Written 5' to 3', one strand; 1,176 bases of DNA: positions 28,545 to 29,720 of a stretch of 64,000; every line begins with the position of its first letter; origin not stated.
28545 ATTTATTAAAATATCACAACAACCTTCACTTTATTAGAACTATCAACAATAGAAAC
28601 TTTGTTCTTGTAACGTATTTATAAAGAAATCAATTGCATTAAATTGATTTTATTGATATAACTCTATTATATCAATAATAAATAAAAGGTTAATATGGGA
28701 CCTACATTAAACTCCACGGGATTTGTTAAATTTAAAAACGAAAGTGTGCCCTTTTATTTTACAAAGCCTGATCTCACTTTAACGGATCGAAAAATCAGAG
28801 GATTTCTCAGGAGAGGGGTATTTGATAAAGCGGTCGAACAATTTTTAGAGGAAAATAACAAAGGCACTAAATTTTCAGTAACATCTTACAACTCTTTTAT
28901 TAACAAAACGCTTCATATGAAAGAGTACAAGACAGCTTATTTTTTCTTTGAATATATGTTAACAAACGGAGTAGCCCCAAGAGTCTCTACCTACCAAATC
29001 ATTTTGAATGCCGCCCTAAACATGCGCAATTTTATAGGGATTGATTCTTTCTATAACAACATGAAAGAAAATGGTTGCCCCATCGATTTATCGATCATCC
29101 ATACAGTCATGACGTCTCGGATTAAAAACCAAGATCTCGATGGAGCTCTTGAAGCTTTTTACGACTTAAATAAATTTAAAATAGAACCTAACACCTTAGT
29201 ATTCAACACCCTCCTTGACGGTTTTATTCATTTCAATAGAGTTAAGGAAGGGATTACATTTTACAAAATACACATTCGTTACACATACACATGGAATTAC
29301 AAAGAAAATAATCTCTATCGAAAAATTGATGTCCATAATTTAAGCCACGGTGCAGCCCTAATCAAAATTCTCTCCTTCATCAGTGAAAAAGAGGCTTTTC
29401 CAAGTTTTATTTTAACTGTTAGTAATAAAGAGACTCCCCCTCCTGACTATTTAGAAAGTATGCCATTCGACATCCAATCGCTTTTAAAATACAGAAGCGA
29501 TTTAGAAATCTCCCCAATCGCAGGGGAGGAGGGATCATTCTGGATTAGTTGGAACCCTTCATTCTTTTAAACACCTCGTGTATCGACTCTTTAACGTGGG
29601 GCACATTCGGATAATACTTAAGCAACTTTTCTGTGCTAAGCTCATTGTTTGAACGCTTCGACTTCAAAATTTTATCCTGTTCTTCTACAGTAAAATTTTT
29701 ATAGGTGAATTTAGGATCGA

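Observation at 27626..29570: Tandem pair of very AT-rich pentatricopeptide-repeat (PPR)-like genes inside the glycan cluster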

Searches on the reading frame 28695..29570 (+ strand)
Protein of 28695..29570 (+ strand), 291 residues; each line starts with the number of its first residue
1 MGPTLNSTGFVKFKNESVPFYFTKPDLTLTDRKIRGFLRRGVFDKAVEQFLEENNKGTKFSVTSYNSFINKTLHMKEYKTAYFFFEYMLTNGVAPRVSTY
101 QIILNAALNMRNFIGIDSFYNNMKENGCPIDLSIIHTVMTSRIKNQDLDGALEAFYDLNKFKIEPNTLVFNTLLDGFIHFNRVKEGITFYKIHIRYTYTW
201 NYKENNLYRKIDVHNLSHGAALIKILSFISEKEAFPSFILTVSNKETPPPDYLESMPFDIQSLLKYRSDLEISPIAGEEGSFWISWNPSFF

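Call 3: search_protein_families(library=pfam, proteins=[window:28695-29570:+], max_evalue=1)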
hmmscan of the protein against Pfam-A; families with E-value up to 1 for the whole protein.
window:28695-29570:+ (291 aa): 8 families
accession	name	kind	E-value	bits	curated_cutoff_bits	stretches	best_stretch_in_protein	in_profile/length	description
PF13041.12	PPR_2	-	3.1e-15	56.5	30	3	61-106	2-47/50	PPR repeat family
PF13812.12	PPR_3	-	1.5e-11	44.7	25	2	53-107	6-60/63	Pentatricopeptide repeat domain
PF01535.26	PPR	-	8.4e-06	26.1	25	0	169-191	2-24/31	PPR repeat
PF12854.13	PPR_1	-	0.0038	17.4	23.8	1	163-177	3-17/34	PPR repeat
PF08579.17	RPM2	-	0.011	16.6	27.6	0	66-107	29-70/119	Mitochondrial ribonuclease P subunit (RPM2)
PF17177.10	PPR_long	-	0.05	13.4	27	0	44-112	71-139/211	Pentacotripeptide-repeat region of PRORP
PF05293.16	ASFV_L11L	-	0.075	13.8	25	0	99-124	52-77/78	African swine fever virus (ASFV) L11L protein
PF11897.13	DUF3417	-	0.19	12.6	25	0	196-218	15-37/109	Protein of unknown function (DUF3417)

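Call 4: search_protein_families(library=ncbifam, proteins=[window:28695-29570:+], max_evalue=1)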
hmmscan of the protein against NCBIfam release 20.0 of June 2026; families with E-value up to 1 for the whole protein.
window:28695-29570:+ (291 aa): 1 family
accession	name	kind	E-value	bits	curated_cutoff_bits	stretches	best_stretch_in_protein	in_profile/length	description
TIGR00756.2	PPR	repeat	1e-13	50.5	20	1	99-131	2-34/35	pentatricopeptide repeat protein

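Call 15: search_solved_structures(query=window:28695-29570:+, max_evalue=1, show_alignments=2)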
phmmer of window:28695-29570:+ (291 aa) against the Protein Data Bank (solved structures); distinct sequences matched with E-value up to 1: 31.
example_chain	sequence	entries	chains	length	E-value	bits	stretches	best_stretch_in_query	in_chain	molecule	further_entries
6een_B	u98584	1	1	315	9e-49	169.7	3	23-190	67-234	Designer Pentatricopeptide Protein dPPR10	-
5i9g_C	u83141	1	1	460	5.4e-37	131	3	23-185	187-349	pentatricopeptide repeat protein dPPR-U8C2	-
5i9f_A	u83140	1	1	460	1.1e-36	130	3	24-191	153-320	pentatricopeptide repeat protein dPPR-U10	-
5i9d_A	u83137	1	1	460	4.9e-36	127.9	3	23-177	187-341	pentatricopeptide repeat protein dPPR-U8A2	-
5i9h_A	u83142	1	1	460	1.1e-35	126.8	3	24-191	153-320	pentatricopeptide repeat protein dPPR-U8G2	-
4pjr_A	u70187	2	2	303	6.9e-34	120.8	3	34-190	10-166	Pentatricopeptide repeat protein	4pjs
5orq_A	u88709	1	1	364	2.6e-30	109.1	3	25-190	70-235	cPPR-Telo1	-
6een_D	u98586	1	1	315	1.2e-29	107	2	34-190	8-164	Designer Pentatricopeptide Protein dPPR10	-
5orm_A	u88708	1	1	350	3.2e-28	102.2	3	25-190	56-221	cPPR-Telo1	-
6een_A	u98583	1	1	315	7.6e-27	97.7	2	24-190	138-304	Designer Pentatricopeptide Protein dPPR10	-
4m59_A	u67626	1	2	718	1.2e-26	97.1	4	38-175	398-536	Chloroplast pentatricopeptide repeat protein 10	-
4m57_A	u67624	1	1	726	1.3e-26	96.9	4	38-176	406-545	Chloroplast pentatricopeptide repeat protein 10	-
6een_C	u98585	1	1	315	1.6e-26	96.7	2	34-190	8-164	Designer Pentatricopeptide Protein dPPR10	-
4oe1_A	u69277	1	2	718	3.9e-26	95.4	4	37-176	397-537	Chloroplast pentatricopeptide repeat protein 10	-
4wsl_A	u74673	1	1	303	3e-23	85.9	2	34-186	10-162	Pentatricopeptide repeat protein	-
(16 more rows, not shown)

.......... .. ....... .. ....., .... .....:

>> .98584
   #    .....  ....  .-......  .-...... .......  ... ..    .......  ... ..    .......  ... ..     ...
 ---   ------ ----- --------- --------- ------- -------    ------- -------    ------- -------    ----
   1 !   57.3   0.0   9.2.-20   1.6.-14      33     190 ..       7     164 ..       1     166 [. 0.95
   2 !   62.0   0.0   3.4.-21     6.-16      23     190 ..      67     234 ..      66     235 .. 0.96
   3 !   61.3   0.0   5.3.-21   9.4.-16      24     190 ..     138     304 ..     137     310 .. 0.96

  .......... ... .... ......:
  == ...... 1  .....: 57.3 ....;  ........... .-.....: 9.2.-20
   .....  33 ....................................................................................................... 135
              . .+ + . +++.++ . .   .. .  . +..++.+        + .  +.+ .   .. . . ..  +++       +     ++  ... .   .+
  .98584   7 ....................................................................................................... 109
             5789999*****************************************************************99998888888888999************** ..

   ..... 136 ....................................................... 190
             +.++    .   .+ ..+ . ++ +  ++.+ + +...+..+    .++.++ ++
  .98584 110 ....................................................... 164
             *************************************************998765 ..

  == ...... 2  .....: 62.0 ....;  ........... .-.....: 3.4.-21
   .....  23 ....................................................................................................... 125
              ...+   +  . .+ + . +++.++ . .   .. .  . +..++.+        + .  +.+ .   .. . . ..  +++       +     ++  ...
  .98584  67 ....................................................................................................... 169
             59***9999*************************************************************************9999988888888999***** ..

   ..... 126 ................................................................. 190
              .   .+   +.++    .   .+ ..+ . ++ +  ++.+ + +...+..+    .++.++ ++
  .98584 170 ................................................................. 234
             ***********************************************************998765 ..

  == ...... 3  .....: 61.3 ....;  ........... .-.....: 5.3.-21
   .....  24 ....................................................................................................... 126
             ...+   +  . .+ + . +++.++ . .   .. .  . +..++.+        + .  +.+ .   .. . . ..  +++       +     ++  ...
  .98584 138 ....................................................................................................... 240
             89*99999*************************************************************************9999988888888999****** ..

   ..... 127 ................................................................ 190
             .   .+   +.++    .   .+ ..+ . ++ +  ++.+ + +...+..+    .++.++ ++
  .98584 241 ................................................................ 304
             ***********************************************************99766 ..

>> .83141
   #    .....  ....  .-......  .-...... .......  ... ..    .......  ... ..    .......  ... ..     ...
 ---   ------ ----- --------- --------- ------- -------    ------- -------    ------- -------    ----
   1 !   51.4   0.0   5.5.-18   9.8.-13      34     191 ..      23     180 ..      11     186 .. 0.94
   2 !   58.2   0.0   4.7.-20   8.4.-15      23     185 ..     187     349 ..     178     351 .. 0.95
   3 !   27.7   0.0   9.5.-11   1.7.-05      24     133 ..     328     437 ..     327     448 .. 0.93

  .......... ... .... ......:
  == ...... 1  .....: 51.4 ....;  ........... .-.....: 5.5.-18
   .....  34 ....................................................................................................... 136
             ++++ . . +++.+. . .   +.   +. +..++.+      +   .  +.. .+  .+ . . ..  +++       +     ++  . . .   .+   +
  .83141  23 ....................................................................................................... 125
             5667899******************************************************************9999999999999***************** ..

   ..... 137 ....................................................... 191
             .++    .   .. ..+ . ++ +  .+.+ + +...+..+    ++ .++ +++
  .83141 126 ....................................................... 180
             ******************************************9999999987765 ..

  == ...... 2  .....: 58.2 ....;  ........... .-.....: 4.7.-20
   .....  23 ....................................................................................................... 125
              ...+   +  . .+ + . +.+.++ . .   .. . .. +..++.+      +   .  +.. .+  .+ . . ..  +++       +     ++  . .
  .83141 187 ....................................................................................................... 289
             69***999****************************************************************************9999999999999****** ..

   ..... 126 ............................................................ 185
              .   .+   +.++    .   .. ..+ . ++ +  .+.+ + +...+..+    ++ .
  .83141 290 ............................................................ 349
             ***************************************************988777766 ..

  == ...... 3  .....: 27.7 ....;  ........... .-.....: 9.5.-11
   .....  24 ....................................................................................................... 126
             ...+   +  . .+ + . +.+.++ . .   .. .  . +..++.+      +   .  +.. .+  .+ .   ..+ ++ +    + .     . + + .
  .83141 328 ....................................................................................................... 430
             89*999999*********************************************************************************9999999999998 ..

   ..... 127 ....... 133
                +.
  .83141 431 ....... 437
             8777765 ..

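Call 19: predict_structure(protein=window:28695-29570:+)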
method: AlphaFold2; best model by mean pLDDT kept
length: 291 residues; sequences in the alignment: 1
mean_pLDDT: 51.7   pTM: 0.46
mean pLDDT of the five models: 51.7, 51.1, 50.8, 43.4, 39.3
residues with pLDDT >= 90: 0; 70-90: 31; 50-70: 119; < 50: 141
segments of 3 or more residues with pLDDT < 50: 1-67, 69-77, 88-99, 107-113, 161-166, 182-184, 186-193, 198-203, 247-257, 288-291
pLDDT, mean of each block of 10 residues (from residue 1): 25 26 31 38 41 39 44 47 51 44 49 57 61 65 70 68 50 61 45 48 52 59 70 67 53 45 61 71 61 35
secondary structure, 60 per line:
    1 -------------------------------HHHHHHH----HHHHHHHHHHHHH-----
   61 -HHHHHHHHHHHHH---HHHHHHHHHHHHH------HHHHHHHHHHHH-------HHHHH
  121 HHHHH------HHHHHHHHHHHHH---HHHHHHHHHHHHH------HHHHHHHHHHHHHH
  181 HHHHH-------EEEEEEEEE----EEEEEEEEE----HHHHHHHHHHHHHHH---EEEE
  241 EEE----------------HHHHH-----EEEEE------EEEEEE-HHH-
elements in order: H32-38 H43-55 H62-74 H78-90 H97-108 H116-125 H132-144 H148-160 H167-185 E193-201 E206-214 H219-233 E237-243 H260-264 E270-274 E281-286

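Call 39: predict_structure(alignment_id=A3)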
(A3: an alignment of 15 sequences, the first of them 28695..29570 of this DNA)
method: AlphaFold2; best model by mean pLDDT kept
length: 291 residues; sequences in the alignment: 15
mean_pLDDT: 83.0   pTM: 0.77
mean pLDDT of the five models: 83.0, 82.8, 82.7, 81.0, 79.4
residues with pLDDT >= 90: 176; 70-90: 56; 50-70: 24; < 50: 35
segments of 3 or more residues with pLDDT < 50: 1-22, 203-205, 247-250, 252-255
pLDDT, mean of each block of 10 residues (from residue 1): 32 36 72 94 96 93 96 93 95 95 94 94 94 97 97 96 93 95 95 68 58 86 90 77 60 55 88 83 83 59
secondary structure, 60 per line:
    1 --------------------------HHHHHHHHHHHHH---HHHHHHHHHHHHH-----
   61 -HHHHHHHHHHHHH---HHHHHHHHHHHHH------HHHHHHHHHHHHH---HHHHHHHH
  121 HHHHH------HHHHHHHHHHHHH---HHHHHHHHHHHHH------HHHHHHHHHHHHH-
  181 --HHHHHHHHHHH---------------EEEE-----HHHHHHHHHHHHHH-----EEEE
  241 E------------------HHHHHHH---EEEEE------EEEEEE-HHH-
elements in order: H27-39 H43-55 H62-74 H78-90 H97-109 H113-125 H132-144 H148-160 H167-179 H183-193 E209-212 H218-231 E237-241 H260-266 E270-274 E281-286

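Call 44: fold_search(model_id=the predicted structure, library=pdb)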
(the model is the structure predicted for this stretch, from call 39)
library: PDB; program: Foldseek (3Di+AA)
matches with E <= 10: 1375; with E <= 0.001: 62
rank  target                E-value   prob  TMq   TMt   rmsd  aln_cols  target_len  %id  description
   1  4ozs                  8.0e-10  1.00  0.49  0.77   3.3       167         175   25  RNA binding protein (released 2015-04-22)
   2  5i9g_C                5.1e-09  1.00  0.42  0.34   7.7       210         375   22  Crystal structure of designed pentatricopeptide repeat protein dPPR-U8C2 in complex with its target RNA U8C2 (released 2016-04-27)
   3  5i9d_A                5.7e-09  1.00  0.41  0.34   8.2       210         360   22  Crystal structure of designed pentatricopeptide repeat protein dPPR-U8A2 in complex with its target RNA U8A2 (released 2016-04-27)
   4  5i9h_A                6.2e-09  1.00  0.41  0.34   7.9       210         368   21  Crystal structure of designed pentatricopeptide repeat protein dPPR-U8G2 in complex with its target RNA U8G2 (released 2016-04-27)
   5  5i9f_A                9.2e-09  1.00  0.42  0.33   9.1       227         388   21  Crystal structure of designed pentatricopeptide repeat protein dPPR-U10 in complex with its target RNA U10 (released 2016-04-27)
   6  6een_D                1.4e-08  1.00  0.44  0.41   8.2       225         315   20  Crystal structure of a designer Pentatrico Peptide RNA binding protein, bound to a complex RNA target and featuring an (released 2019-08-21)
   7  6een_B                1.5e-08  1.00  0.44  0.41   8.2       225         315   20  Crystal structure of a designer Pentatrico Peptide RNA binding protein, bound to a complex RNA target and featuring an (released 2019-08-21)
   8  5orm                  1.6e-08  1.00  0.53  0.45   5.3       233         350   19  Crystal structure of designed cPPR-Telo1 (released 2018-06-20)
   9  4pjq_A                2.8e-08  1.00  0.50  0.66   6.0       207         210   22  Crystal structure of designed cPPR-polyG protein (released 2014-12-24)
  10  4wn4_A                2.8e-08  1.00  0.49  0.65   6.1       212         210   21  Crystal structure of designed cPPR-polyA protein (released 2014-12-24)
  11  6een_C                3.0e-08  1.00  0.44  0.41   8.2       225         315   19  Crystal structure of a designer Pentatrico Peptide RNA binding protein, bound to a complex RNA target and featuring an (released 2019-08-21)
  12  6een_A                3.8e-08  1.00  0.43  0.40   7.3       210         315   20  Crystal structure of a designer Pentatrico Peptide RNA binding protein, bound to a complex RNA target and featuring an (released 2019-08-21)
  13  5orq_A                6.9e-08  1.00  0.41  0.34   9.1       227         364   20  Crystal structure of designed cPPR-Telo1 in complex with ssDNA (released 2018-06-20)
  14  4pjr                  7.9e-08  1.00  0.45  0.72   3.0       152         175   26  Crystal structure of designed cPPR-NRE protein (released 2014-12-24)
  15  4wsl                  3.0e-07  1.00  0.51  0.51   5.7       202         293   23  Crystal structure of designed cPPR-polyC protein (released 2014-12-24)
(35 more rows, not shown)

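Call 51: find_encoding_contigs(protein=window:28695-29570:+, flank=2000, max_places=10)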
Protein window:28695-29570:+ (291 aa): 2 contigs read that carry it; 1 place shown.
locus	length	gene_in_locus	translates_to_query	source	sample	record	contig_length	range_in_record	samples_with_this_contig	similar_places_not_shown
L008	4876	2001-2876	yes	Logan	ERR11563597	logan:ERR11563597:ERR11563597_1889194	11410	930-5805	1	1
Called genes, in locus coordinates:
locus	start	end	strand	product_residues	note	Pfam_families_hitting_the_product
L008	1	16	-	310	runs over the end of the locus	PF01641:SelR, PF24046:At4g08330 (faint), PF01625:PMSR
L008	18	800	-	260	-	PF00685:Sulfotransfer_1, PF13469:Sulfotransfer_3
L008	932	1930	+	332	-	PF23276:TPR_24 (faint), PF13812:PPR_3 (faint), PF01535:PPR (faint), PF17177:PPR_long (faint), PF13041:PPR_2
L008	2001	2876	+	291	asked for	PF01535:PPR (faint), PF13812:PPR_3 (weak), PF13041:PPR_2 (weak)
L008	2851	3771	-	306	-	PF01370:Epimerase, PF04321:RmlD_sub_bind, PF16363:GDP_Man_Dehyd (weak)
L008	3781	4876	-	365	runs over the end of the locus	PF04321:RmlD_sub_bind, PF01073:3Beta_HSD, PF01370:Epimerase, PF02719:Polysacc_synt_2, PF07993:NAD_binding_4, PF16363:GDP_Man_Dehyd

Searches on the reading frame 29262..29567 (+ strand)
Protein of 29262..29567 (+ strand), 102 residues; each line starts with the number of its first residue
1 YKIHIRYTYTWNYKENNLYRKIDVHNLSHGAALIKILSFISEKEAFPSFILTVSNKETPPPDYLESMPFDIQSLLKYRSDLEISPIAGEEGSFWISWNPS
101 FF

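Call 22: search_protein_families(library=pfam, proteins=[window:29262-29567:+], max_evalue=10)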
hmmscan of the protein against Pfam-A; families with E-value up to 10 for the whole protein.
seq(102 aa): 0 families

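Call 28: search_solved_structures(query=A2, max_evalue=10, show_alignments=3)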
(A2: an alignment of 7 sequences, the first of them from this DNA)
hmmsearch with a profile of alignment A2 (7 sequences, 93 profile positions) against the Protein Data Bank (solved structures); distinct sequences matched with E-value up to 10: 5.
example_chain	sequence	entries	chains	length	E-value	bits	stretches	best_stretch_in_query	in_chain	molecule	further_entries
3l6d_A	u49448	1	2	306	0.069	16.3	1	21-90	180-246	Putative oxidoreductase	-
3kt0_A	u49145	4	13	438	0.44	13.7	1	28-91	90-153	Tryptophanyl-tRNA synthetase, cytoplasmic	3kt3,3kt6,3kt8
2ip1_A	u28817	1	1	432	0.44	13.7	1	28-91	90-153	Tryptophanyl-tRNA synthetase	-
6xjh_C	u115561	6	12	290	0.48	13.6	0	54-88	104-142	ABC transporter ATP-binding protein | ABC transporter, ATP-binding protein, putative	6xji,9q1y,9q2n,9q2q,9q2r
5myj_A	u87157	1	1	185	1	12.6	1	23-84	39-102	Ribosome hibernation promotion factor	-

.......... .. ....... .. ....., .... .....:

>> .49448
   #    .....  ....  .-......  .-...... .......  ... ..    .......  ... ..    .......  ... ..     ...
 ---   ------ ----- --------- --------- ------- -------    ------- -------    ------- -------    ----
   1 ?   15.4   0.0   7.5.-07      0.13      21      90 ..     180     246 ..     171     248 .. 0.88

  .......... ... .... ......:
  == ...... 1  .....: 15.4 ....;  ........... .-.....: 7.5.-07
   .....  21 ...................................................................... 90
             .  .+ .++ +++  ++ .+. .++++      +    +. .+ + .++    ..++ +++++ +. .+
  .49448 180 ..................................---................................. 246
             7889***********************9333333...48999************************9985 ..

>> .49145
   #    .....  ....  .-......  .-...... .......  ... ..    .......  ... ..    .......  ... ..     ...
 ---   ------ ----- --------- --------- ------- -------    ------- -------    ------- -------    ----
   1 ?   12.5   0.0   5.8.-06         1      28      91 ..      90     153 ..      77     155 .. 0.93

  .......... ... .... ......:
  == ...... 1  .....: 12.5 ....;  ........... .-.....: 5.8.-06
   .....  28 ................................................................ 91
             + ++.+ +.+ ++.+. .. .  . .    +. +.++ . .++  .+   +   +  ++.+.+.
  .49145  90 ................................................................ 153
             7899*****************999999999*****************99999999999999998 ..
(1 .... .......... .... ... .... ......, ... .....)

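Call 29: search_protein_families(library=pfam, alignment_id=A2, max_evalue=10)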
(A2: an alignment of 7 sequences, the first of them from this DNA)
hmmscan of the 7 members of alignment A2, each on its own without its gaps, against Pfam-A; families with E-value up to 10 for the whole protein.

A. member 1, seq(95 aa): 0 families

B. families by the number of members that match (of 7 scanned): 5 families
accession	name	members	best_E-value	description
PF01713.27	Smr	2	0.00087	Smr domain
PF15881.10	DUF4734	1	0.015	Domain of unknown function (DUF4734)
PF08323.17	Glyco_transf_5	1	0.025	Starch synthase catalytic domain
PF23214.1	SH3_CYT4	1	0.1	Mitochondrial protein cyt-4 SH3 domain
PF02781.21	G6PD_C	1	0.17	Glucose-6-phosphate dehydrogenase, C-terminal domain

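Call 30: find_homologous_proteins(query=A2, max_evalue=0.01)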
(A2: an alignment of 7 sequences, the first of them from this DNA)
Query A2 (7 sequences) (95 aa, profile of the alignment): 9 proteins with E <= 0.01 among 259 candidates.
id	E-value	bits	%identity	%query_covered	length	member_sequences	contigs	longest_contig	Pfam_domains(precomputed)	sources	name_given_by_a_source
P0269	1.5e-32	129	35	56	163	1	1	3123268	PF13041.13,PF12854.14,PF01535.27,PF13812.13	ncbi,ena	-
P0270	8.7e-32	127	29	83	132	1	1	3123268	-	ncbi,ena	-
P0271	1.8e-28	116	39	35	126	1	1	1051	PF12854.14,PF01535.27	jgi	-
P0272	5.1e-22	95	48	22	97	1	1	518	-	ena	-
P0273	5.6e-21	92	43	39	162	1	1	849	PF17177.11,PF13041.13,PF12854.14,PF01535.27,PF13812.13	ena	-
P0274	9.7e-20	88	36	35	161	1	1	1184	PF17177.11,PF13041.13,PF12854.14,PF01535.27,PF13812.13,PF23276.3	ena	-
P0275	8.6e-19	85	50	32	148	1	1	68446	PF13041.13,PF12854.14,PF01535.27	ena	-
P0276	1.9e-11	61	52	24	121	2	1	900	-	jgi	-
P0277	4.7e-7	47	36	23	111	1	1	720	-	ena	-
